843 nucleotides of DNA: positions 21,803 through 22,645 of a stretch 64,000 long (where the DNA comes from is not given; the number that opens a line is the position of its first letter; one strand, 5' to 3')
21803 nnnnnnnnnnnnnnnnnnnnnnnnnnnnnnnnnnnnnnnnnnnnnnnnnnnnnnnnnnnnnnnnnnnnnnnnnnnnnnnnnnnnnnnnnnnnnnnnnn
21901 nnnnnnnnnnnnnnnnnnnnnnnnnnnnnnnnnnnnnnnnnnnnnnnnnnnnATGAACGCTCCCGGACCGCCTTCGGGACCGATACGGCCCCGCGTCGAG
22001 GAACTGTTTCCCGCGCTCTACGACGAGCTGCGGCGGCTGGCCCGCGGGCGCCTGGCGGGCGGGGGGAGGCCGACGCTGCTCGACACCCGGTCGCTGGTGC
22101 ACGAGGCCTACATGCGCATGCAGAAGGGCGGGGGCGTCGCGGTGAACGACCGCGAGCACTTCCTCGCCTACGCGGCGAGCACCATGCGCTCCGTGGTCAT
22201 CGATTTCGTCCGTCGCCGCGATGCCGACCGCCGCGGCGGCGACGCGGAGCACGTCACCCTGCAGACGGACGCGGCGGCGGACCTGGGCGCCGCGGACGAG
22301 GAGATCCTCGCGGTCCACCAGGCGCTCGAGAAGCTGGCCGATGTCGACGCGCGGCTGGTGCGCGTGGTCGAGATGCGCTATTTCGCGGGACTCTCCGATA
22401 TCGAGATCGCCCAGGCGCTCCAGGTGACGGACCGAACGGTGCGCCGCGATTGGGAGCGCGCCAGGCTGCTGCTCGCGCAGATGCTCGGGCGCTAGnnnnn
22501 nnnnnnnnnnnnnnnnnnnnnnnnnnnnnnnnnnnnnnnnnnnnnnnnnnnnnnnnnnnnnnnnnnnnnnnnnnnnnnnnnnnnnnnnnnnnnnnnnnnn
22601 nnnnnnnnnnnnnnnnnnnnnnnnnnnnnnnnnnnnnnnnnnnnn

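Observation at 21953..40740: ECF sigma / Ser-Thr kinase pair sits directly upstream of a head-to-tail array of five NHL/IPT propeller paralogues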

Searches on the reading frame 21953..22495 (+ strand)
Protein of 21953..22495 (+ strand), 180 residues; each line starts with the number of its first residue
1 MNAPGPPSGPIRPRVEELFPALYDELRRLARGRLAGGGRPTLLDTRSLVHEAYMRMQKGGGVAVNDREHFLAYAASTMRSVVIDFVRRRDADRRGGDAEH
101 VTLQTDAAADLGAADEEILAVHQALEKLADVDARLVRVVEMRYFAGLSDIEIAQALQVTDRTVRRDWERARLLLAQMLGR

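Call 6: search_protein_families(library=pfam, proteins=[window:21953-22492:+], max_evalue=0.01)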
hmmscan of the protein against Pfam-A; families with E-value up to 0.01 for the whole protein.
window:21953-22492:+ (180 aa): 7 families
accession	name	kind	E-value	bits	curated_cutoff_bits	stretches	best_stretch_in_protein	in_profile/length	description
PF07638.17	Sigma70_ECF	-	2.1e-38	132.5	21.1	1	16-176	20-181/185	ECF sigma factor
PF08281.18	Sigma70_r4_2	-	8e-06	25.8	25.7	1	121-173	4-53/54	Sigma-70, region 4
PF06530.18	Phage_antitermQ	-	2e-05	24.9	26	1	112-177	44-109/118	Phage antitermination protein Q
PF04545.22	Sigma70_r4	-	0.00063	19.6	24.1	1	129-166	3-40/50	Sigma-70, region 4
PF04542.20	Sigma70_r2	-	0.00082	19.6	24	1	22-90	5-69/71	Sigma-70 region 2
PF13384.12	HTH_23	-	0.0078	16.5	24.6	0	145-165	16-36/50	Homeodomain-like domain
PF11367.14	Tail_completion_gp17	-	0.0097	16.5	24.5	0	76-137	30-96/124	Tail completion protein gp17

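Call 7: search_protein_families(library=ncbifam, proteins=[window:21953-22492:+], max_evalue=0.01)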
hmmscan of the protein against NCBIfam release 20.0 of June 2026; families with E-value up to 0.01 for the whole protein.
window:21953-22492:+ (180 aa): 24 families
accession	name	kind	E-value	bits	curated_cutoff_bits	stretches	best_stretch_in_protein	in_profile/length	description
TIGR02999.1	Sig-70_X6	subfamily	5.9e-47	159.9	126.15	1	16-178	20-182/183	ECF-type sigma factor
TIGR02937.1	sigma70-ECF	superfamily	2e-16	60.1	42.9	1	16-177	4-164/165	sigma-70 family RNA polymerase sigma factor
NF009172.0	PRK12519.1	subfamily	2.4e-09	37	222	1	65-178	75-189/194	RNA polymerase sigma factor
TIGR02983.1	SigE-fam_strep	subfamily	6.3e-08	32.7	141.55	1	44-177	32-157/162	SigE family RNA polymerase sigma factor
NF007220.0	PRK09639.1-5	equivalog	9.4e-08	32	260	1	48-178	33-164/181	RNA polymerase sigma factor SigX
NF058625.1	sigma_PG0214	equivalog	2.1e-07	30.8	130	1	65-174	50-157/170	GFO_1088 family ECF-type sigma factor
NF007227.0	PRK09645.1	subfamily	3.1e-07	30.5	202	1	47-164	42-156/177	sigma-70 family RNA polymerase sigma factor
NF040705.1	sigma_mbnA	exception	5.6e-07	29.5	350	1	44-170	25-150/272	methanobactin precursor domain-containing sigma factor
TIGR02985.1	Sig70_bacteroi1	subfamily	4.9e-06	26.9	126.4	1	65-176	47-160/162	RNA polymerase sigma-70 factor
TIGR02989.1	Sig-70_gvs1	subfamily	4.9e-06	26.6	124.55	1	64-175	46-155/158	RNA polymerase sigma-70 factor, Rhodopirellula/Verrucomicrobium family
TIGR02984.1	Sig-70_plancto1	subfamily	7.1e-06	25.7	183.75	1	109-171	122-181/189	RNA polymerase sigma-70 factor, Planctomycetaceae-specific subfamily 1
NF009167.0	PRK12514.1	equivalog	2.1e-05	24.5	265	1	49-176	51-176/180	RNA polymerase sigma factor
NF007228.0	PRK09646.1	subfamily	3.4e-05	23.6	226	1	84-164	96-176/194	ECF RNA polymerase sigma factor SigK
TIGR02959.1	SigZ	equivalog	0.00011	22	168.65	1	48-178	25-148/170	RNA polymerase sigma factor SigZ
NF008888.0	PRK11922.1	equivalog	0.00021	21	204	1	102-178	122-196/231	RNA polymerase sigma factor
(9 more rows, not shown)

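Call 9: find_encoding_contigs(protein=window:21953-22495:+, flank=10000, max_places=6)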
Protein window:21953-22495:+ (180 aa): 20 contigs read that carry it; 6 places shown.
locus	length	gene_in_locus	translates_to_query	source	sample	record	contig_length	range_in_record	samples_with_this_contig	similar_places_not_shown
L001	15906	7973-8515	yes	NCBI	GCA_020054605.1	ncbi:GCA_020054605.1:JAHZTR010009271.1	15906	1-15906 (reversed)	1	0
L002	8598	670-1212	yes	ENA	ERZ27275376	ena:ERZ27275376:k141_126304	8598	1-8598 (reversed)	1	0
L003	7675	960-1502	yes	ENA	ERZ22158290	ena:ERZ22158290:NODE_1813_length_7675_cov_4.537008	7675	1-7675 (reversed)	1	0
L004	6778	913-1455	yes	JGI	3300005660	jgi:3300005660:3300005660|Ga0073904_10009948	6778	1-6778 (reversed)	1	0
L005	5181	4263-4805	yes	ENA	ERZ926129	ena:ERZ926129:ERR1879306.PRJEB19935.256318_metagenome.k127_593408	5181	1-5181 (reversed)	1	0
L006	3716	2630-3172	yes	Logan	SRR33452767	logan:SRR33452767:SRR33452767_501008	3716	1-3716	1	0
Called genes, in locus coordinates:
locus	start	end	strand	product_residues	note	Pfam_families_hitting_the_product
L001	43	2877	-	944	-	PF06739:SBBP (faint), PF24684:Vgb_lyase (faint), PF08450:SGL (faint), PF13449:Phytase-like (faint), PF01436:NHL (weak), PF02393:US22 (faint), PF25021:TEN_NHL (weak), PF01436:NHL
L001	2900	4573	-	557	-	PF00920:ILVD_EDD_N, PF24877:ILV_EDD_C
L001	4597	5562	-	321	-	PF03401:TctC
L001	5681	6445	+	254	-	PF04909:Amidohydro_2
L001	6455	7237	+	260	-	PF01790:LGT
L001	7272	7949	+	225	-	PF01510:Amidase_2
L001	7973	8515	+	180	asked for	PF07638:Sigma70_ECF, PF06530:Phage_antitermQ (faint), PF08281:Sigma70_r4_2 (faint)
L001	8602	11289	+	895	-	PF07719:TPR_2 (faint), PF00069:Pkinase, PF01636:APH (weak), PF07714:PK_Tyr_Ser-Thr, PF03109:ABC1 (weak), PF00515:TPR_1 (faint), PF13424:TPR_12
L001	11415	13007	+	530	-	PF01436:NHL (weak)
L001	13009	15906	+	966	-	?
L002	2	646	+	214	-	?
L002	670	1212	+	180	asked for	PF07638:Sigma70_ECF, PF06530:Phage_antitermQ (faint), PF08281:Sigma70_r4_2 (faint)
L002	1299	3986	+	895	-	PF07719:TPR_2 (faint), PF00069:Pkinase, PF01636:APH (weak), PF07714:PK_Tyr_Ser-Thr, PF03109:ABC1 (weak), PF00515:TPR_1 (faint), PF13424:TPR_12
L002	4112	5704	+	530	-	PF01436:NHL (weak)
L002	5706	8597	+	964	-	?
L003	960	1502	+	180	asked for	PF07638:Sigma70_ECF, PF06530:Phage_antitermQ (faint), PF08281:Sigma70_r4_2 (faint)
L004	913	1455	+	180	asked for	PF07638:Sigma70_ECF, PF06530:Phage_antitermQ (faint), PF08281:Sigma70_r4_2 (faint)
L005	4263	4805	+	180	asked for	PF07638:Sigma70_ECF, PF06530:Phage_antitermQ (faint), PF08281:Sigma70_r4_2 (faint)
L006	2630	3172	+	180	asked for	PF07638:Sigma70_ECF, PF06530:Phage_antitermQ (faint), PF08281:Sigma70_r4_2 (faint)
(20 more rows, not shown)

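Call 26: find_homologous_proteins(query=window:21953-22492:+, max_evalue=1e-10)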
Query window:21953-22492:+ (180 aa): 6382 proteins with E <= 1e-10 among 8000 candidates; the best 120 are listed.
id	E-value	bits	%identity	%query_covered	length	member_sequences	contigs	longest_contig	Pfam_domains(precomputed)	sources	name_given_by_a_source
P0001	2.3e-109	381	100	100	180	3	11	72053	PF07638.18,PF06530.19,PF08281.19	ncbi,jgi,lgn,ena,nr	ncbi:MAG: sigma-70 family RNA polymerase sigma factor [Betaproteobacteria bacterium]|nr:sigma-70 fam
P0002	2.0e-92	326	86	100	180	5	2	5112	PF07638.18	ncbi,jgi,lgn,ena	-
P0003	2.7e-91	322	86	100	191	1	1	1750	PF07638.18,PF04545.23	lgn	-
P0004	3.3e-91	322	86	100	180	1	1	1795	PF07638.18,PF04545.23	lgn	-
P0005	4.1e-91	321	86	100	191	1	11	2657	PF07638.18,PF04545.23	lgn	-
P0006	5.6e-91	321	86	100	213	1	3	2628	PF07638.18,PF04545.23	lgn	-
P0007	4.0e-89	315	84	98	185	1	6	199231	PF07638.18,PF04545.23,PF08281.19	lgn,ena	-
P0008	1.3e-88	313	83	100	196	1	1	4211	PF07638.18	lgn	-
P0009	8.1e-83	294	79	100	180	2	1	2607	PF07638.18,PF04545.23,PF08281.19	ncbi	-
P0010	1.5e-79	284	78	97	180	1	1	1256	PF07638.18,PF04545.23,PF08281.19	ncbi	-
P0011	2.5e-79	283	78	99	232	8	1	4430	PF07638.18,PF04545.23,PF08281.19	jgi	jgi:RNA polymerase sigma factor (TIGR02999 family)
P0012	2.7e-79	283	76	100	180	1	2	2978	PF07638.18,PF04545.23,PF08281.19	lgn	-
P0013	3.5e-79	283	80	92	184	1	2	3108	PF07638.18,PF04545.23,PF08281.19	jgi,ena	-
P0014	4.5e-79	282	77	100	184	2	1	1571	PF07638.18,PF04545.23,PF06530.19,PF08281.19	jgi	jgi:RNA polymerase sigma factor (TIGR02999 family)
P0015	4.6e-79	282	80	92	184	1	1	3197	PF07638.18,PF04545.23,PF06530.19,PF08281.19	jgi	jgi:RNA polymerase sigma factor (TIGR02999 family)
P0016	7.0e-79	282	76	99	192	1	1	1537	PF07638.18,PF04545.23,PF08281.19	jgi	-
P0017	8.7e-79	281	80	92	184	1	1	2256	PF07638.18,PF04545.23,PF06530.19,PF08281.19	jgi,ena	jgi:RNA polymerase sigma factor (TIGR02999 family)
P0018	9.5e-79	281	80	92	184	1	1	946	PF07638.18,PF04545.23,PF06530.19,PF08281.19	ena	-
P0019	1.4e-78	281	80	92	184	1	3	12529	PF07638.18,PF04545.23,PF06530.19,PF08281.19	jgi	jgi:RNA polymerase sigma factor (TIGR02999 family)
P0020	1.4e-78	281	80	97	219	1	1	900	PF07638.18,PF04545.23,PF08281.19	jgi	jgi:RNA polymerase sigma factor (TIGR02999 family)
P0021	1.6e-78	281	76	100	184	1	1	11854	PF07638.18,PF04545.23,PF06530.19,PF08281.19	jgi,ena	-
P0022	1.6e-78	280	80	92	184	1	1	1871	PF20432.5,PF07638.18,PF04545.23,PF06530.19,PF08281.19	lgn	-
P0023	1.9e-78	280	80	92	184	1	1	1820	PF07638.18,PF04545.23,PF06530.19,PF08281.19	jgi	jgi:RNA polymerase sigma factor (TIGR02999 family)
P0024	2.1e-78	280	80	92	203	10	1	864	PF07638.18,PF04545.23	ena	-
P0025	2.1e-78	280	77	98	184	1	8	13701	PF07638.18,PF04545.23,PF06530.19,PF08281.19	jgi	jgi:RNA polymerase sigma factor (TIGR02999 family)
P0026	2.2e-78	280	80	92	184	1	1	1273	PF07638.18,PF04545.23,PF06530.19,PF08281.19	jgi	jgi:RNA polymerase sigma factor (TIGR02999 family)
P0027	2.4e-78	280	78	97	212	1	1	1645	PF07638.18,PF04545.23,PF08281.19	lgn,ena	-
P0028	2.6e-78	280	77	98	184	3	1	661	PF07638.18,PF04545.23,PF06530.19,PF08281.19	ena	-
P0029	2.6e-78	280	80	92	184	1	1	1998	PF07638.18,PF04545.23,PF06530.19,PF08281.19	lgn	-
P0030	2.8e-78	280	80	92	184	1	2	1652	PF07638.18,PF04545.23,PF06530.19,PF08281.19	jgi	jgi:RNA polymerase sigma factor (TIGR02999 family)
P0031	3.1e-78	280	80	92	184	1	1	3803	PF07638.18,PF04545.23,PF06530.19,PF08281.19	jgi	jgi:RNA polymerase sigma factor (TIGR02999 family)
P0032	3.2e-78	280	77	98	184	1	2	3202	PF07638.18,PF04545.23,PF06530.19,PF08281.19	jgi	jgi:RNA polymerase sigma factor (TIGR02999 family)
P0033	3.4e-78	279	78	96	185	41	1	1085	PF07638.18,PF04545.23,PF08281.19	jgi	jgi:RNA polymerase sigma factor (TIGR02999 family)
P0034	3.5e-78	279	76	98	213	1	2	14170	PF07638.18,PF04545.23,PF08281.19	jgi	-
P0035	3.7e-78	279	76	99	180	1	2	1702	PF07638.18,PF04545.23,PF08281.19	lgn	-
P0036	4.2e-78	279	79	95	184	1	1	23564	PF07638.18,PF04545.23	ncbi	-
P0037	4.3e-78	279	80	92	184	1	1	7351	PF07638.18,PF04545.23,PF06530.19,PF08281.19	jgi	jgi:RNA polymerase sigma factor (TIGR02999 family)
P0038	4.4e-78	279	75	99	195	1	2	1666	PF07638.18,PF04545.23,PF08281.19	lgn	-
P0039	4.5e-78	279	80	92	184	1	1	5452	PF07638.18,PF04545.23,PF06530.19,PF08281.19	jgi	jgi:RNA polymerase sigma factor (TIGR02999 family)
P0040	5.2e-78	279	79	97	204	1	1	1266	PF07638.18,PF04545.23,PF08281.19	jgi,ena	-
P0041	5.3e-78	279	80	92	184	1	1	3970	PF07638.18,PF04545.23,PF06530.19,PF08281.19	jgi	jgi:RNA polymerase sigma factor (TIGR02999 family)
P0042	5.4e-78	279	76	99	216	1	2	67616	PF07638.18,PF04545.23,PF08281.19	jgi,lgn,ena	-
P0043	5.7e-78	279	75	100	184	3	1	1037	PF07638.18,PF04545.23,PF08281.19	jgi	jgi:RNA polymerase sigma factor (TIGR02999 family)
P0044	5.9e-78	279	80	92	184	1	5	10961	PF07638.18,PF04545.23,PF06530.19,PF08281.19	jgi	jgi:RNA polymerase sigma factor (TIGR02999 family)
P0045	6.6e-78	279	80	92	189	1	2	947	PF07638.18,PF08281.19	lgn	-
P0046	7.3e-78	278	80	92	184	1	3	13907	PF07638.18,PF04545.23,PF06530.19,PF08281.19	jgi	jgi:RNA polymerase sigma factor (TIGR02999 family)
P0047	7.4e-78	278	80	92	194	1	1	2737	PF07638.18,PF04545.23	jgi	jgi:RNA polymerase sigma factor (TIGR02999 family)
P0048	7.6e-78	278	80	92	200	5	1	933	PF07638.18,PF04545.23,PF08281.19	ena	-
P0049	8.7e-78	278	76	90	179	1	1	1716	PF07638.18,PF04545.23,PF08281.19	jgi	jgi:RNA polymerase sigma factor (TIGR02999 family)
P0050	8.8e-78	278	79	92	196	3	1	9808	PF07638.18,PF04545.23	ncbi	-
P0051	9.4e-78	278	79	97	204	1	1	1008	PF07638.18,PF04545.23,PF08281.19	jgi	jgi:RNA polymerase sigma factor (TIGR02999 family)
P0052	1.0e-77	278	80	92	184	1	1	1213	PF07638.18,PF04545.23,PF06530.19,PF08281.19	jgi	jgi:RNA polymerase sigma factor (TIGR02999 family)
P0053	1.1e-77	278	77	97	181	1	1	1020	PF07638.18,PF04545.23,PF08281.19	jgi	jgi:RNA polymerase sigma factor (TIGR02999 family)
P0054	1.1e-77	278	75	90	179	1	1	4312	PF07638.18,PF04545.23,PF08281.19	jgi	jgi:RNA polymerase sigma factor (TIGR02999 family)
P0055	1.2e-77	278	80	92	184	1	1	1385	PF07638.18,PF04545.23,PF06530.19,PF08281.19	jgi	jgi:RNA polymerase sigma factor (TIGR02999 family)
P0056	1.3e-77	278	76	100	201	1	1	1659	PF07638.18,PF08281.19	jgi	-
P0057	1.4e-77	277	79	97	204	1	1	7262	PF07638.18,PF08281.19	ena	-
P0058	1.5e-77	277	73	99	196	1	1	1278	PF07638.18,PF04545.23,PF08281.19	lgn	-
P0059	1.6e-77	277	74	100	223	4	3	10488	PF07638.18,PF04545.23,PF06530.19,PF08281.19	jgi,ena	-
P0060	1.6e-77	277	77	98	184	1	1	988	PF07638.18,PF04545.23,PF06530.19,PF08281.19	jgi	jgi:RNA polymerase sigma factor (TIGR02999 family)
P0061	1.8e-77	277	79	92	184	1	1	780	PF07638.18,PF04545.23,PF06530.19,PF08281.19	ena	-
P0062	1.9e-77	277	81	92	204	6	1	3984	PF07638.18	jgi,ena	-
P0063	2.0e-77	277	77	97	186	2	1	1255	PF07638.18,PF04545.23,PF08281.19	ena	-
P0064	2.0e-77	277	79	92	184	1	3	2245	PF07638.18,PF04545.23,PF06530.19,PF08281.19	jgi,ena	-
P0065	2.1e-77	277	76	99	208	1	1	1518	PF07638.18,PF04545.23,PF06530.19,PF08281.19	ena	-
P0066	2.2e-77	277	80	92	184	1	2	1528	PF07638.18,PF04545.23,PF06530.19,PF08281.19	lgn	-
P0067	2.3e-77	277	76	100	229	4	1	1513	PF07638.18,PF04545.23,PF08281.19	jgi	jgi:RNA polymerase sigma factor (TIGR02999 family)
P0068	2.4e-77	277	76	100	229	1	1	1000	PF07638.18,PF04545.23,PF08281.19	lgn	-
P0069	2.5e-77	277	76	97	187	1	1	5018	PF07638.18,PF04545.23,PF08281.19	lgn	-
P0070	2.6e-77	277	79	99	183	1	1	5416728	PF07638.18,PF04545.23,PF08281.19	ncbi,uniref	ncbi:ECF-type sigma factor [Pseudorhodoferax sp.]|uniref:ECF-type sigma factor n=1 Tax=Pseudorhodofe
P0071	2.6e-77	277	75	99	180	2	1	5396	PF07638.18,PF04545.23,PF08281.19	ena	-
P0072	2.8e-77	276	75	98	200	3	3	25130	PF07638.18,PF04545.23,PF08281.19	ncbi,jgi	jgi:RNA polymerase sigma factor (TIGR02999 family)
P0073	3.0e-77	276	76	100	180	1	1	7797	PF07638.18,PF04545.23,PF08281.19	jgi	jgi:RNA polymerase sigma factor (TIGR02999 family)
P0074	3.1e-77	276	76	98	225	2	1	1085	PF07638.18,PF04545.23,PF08281.19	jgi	-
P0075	3.4e-77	276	77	98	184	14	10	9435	PF20432.5,PF07638.18,PF04545.23,PF06530.19,PF08281.19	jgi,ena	jgi:RNA polymerase sigma factor (TIGR02999 family)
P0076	3.4e-77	276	78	92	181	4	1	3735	PF07638.18,PF04545.23,PF08281.19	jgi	jgi:RNA polymerase sigma factor (TIGR02999 family)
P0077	3.4e-77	276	76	100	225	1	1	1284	PF07638.18,PF04545.23,PF08281.19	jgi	jgi:RNA polymerase sigma factor (TIGR02999 family)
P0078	3.5e-77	276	74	100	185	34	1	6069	PF07638.18,PF04545.23,PF06530.19,PF08281.19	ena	-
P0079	3.5e-77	276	76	98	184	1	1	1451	PF07638.18,PF04545.23,PF06530.19,PF08281.19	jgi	jgi:RNA polymerase sigma factor (TIGR02999 family)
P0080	3.6e-77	276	76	100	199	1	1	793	PF07638.18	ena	-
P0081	3.6e-77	276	75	100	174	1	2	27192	PF07638.18,PF04545.23,PF08281.19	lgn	-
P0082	3.7e-77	276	80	92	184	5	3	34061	PF07638.18,PF04545.23,PF06530.19,PF08281.19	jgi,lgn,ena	-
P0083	3.7e-77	276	77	98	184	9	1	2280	PF07638.18,PF04545.23,PF06530.19,PF08281.19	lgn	-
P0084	4.8e-77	276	75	99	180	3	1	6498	PF07638.18,PF04545.23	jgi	jgi:RNA polymerase sigma factor (TIGR02999 family)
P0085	5.3e-77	276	78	92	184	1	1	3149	PF20432.5,PF07638.18,PF04545.23,PF06530.19,PF08281.19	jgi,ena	jgi:RNA polymerase sigma factor (TIGR02999 family)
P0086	5.5e-77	276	76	100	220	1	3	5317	PF07638.18,PF04545.23,PF08281.19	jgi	jgi:RNA polymerase sigma factor (TIGR02999 family)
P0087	5.6e-77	275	76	100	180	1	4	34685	PF07638.18,PF04545.23,PF08281.19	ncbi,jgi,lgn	-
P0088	5.6e-77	275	76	98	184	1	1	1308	PF20432.5,PF07638.18,PF04545.23,PF06530.19,PF08281.19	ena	-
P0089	6.3e-77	275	79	92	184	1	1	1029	PF07638.18,PF04545.23,PF08281.19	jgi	jgi:RNA polymerase sigma factor (TIGR02999 family)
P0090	6.5e-77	275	78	92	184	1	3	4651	PF20432.5,PF07638.18,PF04545.23,PF06530.19,PF08281.19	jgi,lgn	jgi:RNA polymerase sigma factor (TIGR02999 family)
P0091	6.5e-77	275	76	100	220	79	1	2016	PF07638.18,PF04545.23,PF08281.19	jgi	jgi:RNA polymerase sigma factor (TIGR02999 family)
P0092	6.5e-77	275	78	92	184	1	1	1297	PF20432.5,PF07638.18,PF04545.23,PF06530.19,PF08281.19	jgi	jgi:RNA polymerase sigma factor (TIGR02999 family)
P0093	8.4e-77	275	79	92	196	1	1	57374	PF07638.18,PF04545.23,PF08281.19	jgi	-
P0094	9.6e-77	275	76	100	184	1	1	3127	PF07638.18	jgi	jgi:RNA polymerase sigma factor (TIGR02999 family)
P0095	9.8e-77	275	75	99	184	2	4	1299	PF07638.18,PF04545.23,PF06530.19,PF08281.19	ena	-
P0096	1.1e-76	275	80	87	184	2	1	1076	PF07638.18,PF04545.23,PF04542.21,PF08281.19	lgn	-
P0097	1.1e-76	275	75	98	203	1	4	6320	PF07638.18,PF04545.23,PF06530.19,PF08281.19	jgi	jgi:RNA polymerase sigma factor (TIGR02999 family)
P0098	1.2e-76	274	74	100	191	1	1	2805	PF07638.18,PF04545.23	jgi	jgi:RNA polymerase sigma factor (TIGR02999 family)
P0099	1.2e-76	274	75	100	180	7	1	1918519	PF07638.18,PF04545.23,PF04542.21,PF08281.19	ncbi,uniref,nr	ncbi:MAG: sigma-70 family RNA polymerase sigma factor [Piscinibacter sp.]|uniref:ECF-type sigma fact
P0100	1.3e-76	274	77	92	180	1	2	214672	PF07638.18,PF04545.23,PF08281.19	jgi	jgi:RNA polymerase sigma factor (TIGR02999 family)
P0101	1.5e-76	274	79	92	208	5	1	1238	PF07638.18,PF04545.23,PF08281.19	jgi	jgi:RNA polymerase sigma factor (TIGR02999 family)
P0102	1.5e-76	274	79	92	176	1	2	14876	PF07638.18,PF08281.19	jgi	jgi:RNA polymerase sigma factor (TIGR02999 family)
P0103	1.5e-76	274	75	99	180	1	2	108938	PF07638.18,PF04545.23,PF04542.21,PF08281.19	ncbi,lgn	-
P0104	1.6e-76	274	75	100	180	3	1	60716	PF07638.18,PF04545.23,PF08281.19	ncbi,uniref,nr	ncbi:ECF-type sigma factor [uncultured Methylibium sp.]|uniref:ECF-type sigma factor n=1 Tax=uncultu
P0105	1.8e-76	274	75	99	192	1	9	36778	PF07638.18,PF04545.23,PF04542.21,PF08281.19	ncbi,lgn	-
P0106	1.9e-76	274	78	92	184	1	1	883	PF07638.18,PF04545.23,PF06530.19,PF08281.19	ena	-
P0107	1.9e-76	274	77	98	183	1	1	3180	PF07638.18,PF04545.23,PF08281.19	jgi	jgi:RNA polymerase sigma factor (TIGR02999 family)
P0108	2.0e-76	274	77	97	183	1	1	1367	PF07638.18,PF04545.23,PF08281.19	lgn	-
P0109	2.0e-76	274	78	84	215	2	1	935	PF07638.18,PF04545.23,PF08281.19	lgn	-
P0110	2.2e-76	274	77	98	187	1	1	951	PF07638.18,PF04545.23,PF08281.19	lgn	-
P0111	2.3e-76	273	73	99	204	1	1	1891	PF07638.18,PF04545.23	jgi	jgi:RNA polymerase sigma factor (TIGR02999 family)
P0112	2.3e-76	273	75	100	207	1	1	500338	PF07638.18,PF04545.23,PF08281.19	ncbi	-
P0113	2.6e-76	273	72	99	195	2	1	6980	PF07638.18,PF04545.23,PF08281.19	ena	-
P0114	2.6e-76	273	77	97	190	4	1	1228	PF07638.18,PF04545.23,PF08281.19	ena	-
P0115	3.0e-76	273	77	96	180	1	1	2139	PF07638.18,PF04545.23,PF08281.19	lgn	-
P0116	3.2e-76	273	77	97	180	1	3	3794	PF07638.18,PF04545.23,PF08281.19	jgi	jgi:RNA polymerase sigma factor (TIGR02999 family)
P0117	3.2e-76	273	74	100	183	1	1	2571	PF07638.18,PF04545.23,PF08281.19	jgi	jgi:RNA polymerase sigma factor (TIGR02999 family)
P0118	3.2e-76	273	73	100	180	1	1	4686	PF07638.18,PF04545.23,PF08281.19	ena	-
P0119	4.0e-76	273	75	98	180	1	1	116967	PF07638.18,PF04545.23,PF08281.19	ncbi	ncbi:MAG: ECF-type sigma factor [Rubrivivax sp.]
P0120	4.3e-76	273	78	96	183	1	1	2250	PF07638.18,PF04545.23,PF08281.19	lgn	-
